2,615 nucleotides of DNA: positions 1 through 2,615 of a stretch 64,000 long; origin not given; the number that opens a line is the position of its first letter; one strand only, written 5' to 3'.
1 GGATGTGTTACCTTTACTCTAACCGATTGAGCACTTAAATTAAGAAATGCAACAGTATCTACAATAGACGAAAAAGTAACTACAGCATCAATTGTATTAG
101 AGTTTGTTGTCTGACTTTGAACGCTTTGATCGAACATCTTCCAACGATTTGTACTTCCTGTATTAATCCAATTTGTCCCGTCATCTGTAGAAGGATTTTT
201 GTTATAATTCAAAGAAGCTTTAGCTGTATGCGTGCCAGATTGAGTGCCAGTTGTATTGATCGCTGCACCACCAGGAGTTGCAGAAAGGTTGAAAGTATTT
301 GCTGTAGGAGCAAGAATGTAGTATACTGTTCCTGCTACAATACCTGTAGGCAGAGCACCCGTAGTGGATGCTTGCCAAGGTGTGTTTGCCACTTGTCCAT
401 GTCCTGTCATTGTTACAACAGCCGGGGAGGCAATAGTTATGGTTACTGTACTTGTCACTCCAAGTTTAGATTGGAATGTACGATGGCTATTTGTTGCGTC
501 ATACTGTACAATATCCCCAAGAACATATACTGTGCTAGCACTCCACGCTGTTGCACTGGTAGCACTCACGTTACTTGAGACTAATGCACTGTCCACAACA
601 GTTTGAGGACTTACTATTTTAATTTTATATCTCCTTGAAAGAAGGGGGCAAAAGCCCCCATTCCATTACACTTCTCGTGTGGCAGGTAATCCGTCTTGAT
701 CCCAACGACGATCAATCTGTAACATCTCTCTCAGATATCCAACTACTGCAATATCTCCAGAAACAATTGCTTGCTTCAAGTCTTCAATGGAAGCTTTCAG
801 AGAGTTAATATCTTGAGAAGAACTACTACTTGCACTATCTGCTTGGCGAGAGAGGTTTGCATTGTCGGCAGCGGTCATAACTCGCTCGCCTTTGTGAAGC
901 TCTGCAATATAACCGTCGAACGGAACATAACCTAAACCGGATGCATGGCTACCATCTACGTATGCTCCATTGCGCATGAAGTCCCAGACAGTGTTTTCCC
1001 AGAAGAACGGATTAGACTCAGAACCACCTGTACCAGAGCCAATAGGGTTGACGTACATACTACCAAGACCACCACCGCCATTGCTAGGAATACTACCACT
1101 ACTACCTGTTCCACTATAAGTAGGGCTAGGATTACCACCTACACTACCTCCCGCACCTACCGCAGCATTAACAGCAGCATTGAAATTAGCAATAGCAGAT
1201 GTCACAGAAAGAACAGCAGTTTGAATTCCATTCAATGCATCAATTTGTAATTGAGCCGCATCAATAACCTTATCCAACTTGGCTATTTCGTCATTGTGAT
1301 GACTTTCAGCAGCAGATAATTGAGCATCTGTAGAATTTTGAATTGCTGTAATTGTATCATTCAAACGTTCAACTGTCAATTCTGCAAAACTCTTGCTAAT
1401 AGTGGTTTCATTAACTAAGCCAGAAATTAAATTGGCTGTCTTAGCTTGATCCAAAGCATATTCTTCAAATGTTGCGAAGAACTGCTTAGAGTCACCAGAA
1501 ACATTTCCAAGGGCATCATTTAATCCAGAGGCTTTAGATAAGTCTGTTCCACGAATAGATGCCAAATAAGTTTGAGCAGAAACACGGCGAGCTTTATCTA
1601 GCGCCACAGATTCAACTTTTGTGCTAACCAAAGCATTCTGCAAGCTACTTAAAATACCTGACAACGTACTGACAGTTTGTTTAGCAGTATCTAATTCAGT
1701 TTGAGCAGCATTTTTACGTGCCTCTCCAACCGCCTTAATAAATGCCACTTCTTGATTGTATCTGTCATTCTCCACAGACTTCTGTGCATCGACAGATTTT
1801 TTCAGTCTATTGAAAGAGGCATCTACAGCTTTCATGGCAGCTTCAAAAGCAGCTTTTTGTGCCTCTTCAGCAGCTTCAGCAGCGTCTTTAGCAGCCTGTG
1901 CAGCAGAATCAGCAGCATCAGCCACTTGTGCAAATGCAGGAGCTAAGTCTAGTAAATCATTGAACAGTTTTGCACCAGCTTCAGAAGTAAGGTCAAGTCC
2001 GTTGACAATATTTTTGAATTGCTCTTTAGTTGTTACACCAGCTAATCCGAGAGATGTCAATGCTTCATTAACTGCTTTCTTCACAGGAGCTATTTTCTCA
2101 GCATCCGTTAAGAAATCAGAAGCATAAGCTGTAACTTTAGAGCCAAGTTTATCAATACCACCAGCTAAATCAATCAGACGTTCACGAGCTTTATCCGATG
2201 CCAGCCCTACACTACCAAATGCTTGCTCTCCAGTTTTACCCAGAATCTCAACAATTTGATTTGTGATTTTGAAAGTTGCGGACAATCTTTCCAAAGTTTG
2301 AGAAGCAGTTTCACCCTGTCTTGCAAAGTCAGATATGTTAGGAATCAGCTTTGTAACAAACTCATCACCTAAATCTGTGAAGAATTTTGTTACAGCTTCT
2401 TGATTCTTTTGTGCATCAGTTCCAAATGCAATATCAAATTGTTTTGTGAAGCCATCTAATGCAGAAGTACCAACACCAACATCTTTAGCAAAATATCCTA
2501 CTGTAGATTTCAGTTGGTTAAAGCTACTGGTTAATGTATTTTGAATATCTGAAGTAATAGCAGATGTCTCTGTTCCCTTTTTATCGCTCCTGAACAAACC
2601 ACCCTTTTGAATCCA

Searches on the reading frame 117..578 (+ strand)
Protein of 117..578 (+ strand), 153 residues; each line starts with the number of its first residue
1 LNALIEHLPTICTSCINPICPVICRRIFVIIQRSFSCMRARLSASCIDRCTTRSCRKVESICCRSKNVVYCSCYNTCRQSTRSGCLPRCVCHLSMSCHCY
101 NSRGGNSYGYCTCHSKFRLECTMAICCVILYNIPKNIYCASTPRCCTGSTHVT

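Call 93: find_encoding_contigs(protein=window:117-578:+, flank=10000, max_places=2)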
Protein window:117-578:+ (153 aa): no gene with exactly this product is on record in the collection.

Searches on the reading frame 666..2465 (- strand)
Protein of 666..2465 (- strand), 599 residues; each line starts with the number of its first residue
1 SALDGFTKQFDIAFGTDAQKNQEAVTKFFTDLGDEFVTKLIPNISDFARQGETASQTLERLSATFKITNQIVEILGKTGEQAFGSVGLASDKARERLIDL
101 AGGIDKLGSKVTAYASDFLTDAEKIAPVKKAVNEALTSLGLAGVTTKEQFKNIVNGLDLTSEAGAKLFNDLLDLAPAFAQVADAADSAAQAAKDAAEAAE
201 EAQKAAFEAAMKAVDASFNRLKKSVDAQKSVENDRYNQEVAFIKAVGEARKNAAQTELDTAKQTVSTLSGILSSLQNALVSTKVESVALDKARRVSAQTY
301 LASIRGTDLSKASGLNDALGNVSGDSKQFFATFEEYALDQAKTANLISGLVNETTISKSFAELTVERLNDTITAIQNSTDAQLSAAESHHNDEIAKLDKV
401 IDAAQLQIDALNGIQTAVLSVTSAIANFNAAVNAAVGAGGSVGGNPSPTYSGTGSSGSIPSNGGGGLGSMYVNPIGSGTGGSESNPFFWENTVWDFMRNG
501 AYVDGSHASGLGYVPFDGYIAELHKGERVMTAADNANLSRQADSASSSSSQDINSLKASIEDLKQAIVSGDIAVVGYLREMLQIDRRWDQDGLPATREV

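Call 95: find_related_loci(query=window:666-2465:-, collection=viral_contigs, flank=10000)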
Query window:666-2465:- (599 aa) in viral_contigs; peptide patterns used: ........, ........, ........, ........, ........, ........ (x = any residue, [..] = any of these).
10 stretches matched a pattern; 3 encode a relative of the query (tblastn E <= 1e-3); 2 distinct loci.
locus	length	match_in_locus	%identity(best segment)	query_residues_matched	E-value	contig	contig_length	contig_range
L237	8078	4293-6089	99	1-599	0e+0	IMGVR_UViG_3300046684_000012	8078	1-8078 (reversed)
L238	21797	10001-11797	100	1-599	0e+0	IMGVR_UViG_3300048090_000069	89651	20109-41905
